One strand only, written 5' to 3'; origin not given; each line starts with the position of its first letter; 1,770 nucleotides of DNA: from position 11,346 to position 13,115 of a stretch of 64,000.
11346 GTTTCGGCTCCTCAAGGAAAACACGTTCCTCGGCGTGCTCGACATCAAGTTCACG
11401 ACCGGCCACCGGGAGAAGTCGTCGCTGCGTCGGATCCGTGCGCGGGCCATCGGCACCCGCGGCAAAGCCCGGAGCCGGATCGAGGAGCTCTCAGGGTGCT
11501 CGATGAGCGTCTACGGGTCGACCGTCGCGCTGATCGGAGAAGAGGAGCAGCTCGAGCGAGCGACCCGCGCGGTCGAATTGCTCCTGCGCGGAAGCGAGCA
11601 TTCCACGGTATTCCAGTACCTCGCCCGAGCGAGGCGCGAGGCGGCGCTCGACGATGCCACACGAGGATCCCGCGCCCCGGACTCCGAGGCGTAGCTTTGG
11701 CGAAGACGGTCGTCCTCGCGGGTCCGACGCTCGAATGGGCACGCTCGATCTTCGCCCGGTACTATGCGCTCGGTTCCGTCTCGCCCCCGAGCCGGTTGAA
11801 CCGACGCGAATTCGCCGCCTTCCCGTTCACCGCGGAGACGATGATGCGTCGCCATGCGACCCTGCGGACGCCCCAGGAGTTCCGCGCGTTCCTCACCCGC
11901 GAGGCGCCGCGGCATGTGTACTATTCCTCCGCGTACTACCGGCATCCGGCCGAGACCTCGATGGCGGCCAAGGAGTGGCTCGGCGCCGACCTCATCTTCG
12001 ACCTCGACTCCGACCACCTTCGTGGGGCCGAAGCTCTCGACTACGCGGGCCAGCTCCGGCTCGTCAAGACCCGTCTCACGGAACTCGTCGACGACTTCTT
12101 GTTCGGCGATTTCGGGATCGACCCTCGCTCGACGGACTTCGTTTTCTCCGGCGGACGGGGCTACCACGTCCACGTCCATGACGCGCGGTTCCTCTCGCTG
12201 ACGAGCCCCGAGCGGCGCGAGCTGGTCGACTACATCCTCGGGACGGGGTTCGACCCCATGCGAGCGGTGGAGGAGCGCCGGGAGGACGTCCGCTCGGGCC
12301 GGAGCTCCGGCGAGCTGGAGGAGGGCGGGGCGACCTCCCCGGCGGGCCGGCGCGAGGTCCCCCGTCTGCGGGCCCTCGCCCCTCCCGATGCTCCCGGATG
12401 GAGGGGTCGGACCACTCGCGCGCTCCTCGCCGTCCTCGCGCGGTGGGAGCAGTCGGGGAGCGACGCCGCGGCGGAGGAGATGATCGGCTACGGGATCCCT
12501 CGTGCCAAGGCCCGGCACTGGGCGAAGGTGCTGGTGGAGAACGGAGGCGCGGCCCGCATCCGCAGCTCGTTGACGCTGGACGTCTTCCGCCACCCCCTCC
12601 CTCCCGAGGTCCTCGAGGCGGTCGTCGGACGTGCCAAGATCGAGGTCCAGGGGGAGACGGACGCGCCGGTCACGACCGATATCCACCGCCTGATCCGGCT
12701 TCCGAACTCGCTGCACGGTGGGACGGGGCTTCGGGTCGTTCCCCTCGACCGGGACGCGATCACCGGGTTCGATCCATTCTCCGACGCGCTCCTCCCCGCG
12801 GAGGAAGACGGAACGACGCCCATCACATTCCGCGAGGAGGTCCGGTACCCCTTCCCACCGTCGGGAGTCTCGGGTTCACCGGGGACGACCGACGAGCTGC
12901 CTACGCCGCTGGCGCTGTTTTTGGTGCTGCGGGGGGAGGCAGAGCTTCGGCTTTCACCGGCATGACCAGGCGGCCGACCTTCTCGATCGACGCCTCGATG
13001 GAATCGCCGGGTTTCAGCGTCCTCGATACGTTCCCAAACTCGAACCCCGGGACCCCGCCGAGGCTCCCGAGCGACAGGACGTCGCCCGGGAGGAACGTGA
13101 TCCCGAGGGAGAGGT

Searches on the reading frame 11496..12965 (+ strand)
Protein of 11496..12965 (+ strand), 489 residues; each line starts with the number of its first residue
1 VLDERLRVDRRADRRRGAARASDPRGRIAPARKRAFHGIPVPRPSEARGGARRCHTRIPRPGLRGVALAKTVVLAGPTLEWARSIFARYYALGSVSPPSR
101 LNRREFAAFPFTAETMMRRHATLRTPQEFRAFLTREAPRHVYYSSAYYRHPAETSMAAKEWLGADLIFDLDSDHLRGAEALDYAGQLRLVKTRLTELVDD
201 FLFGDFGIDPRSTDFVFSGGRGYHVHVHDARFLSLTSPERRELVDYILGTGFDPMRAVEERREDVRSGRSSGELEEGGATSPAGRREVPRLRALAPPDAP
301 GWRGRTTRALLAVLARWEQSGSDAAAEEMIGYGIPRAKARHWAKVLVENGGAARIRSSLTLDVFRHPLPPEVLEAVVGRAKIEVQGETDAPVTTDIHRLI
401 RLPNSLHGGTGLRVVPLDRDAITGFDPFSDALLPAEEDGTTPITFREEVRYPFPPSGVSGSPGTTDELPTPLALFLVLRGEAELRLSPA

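Call 86: search_protein_families(library=pfam, proteins=[window:11496-12965:+], max_evalue=0.000001)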
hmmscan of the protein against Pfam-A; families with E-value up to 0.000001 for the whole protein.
window:11496-12965:+ (489 aa): 1 family
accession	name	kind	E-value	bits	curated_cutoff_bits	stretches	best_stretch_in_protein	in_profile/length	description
PF01896.25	DNA_primase_S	-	1.1e-19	71.8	26.8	1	168-251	1-81/163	DNA primase small subunit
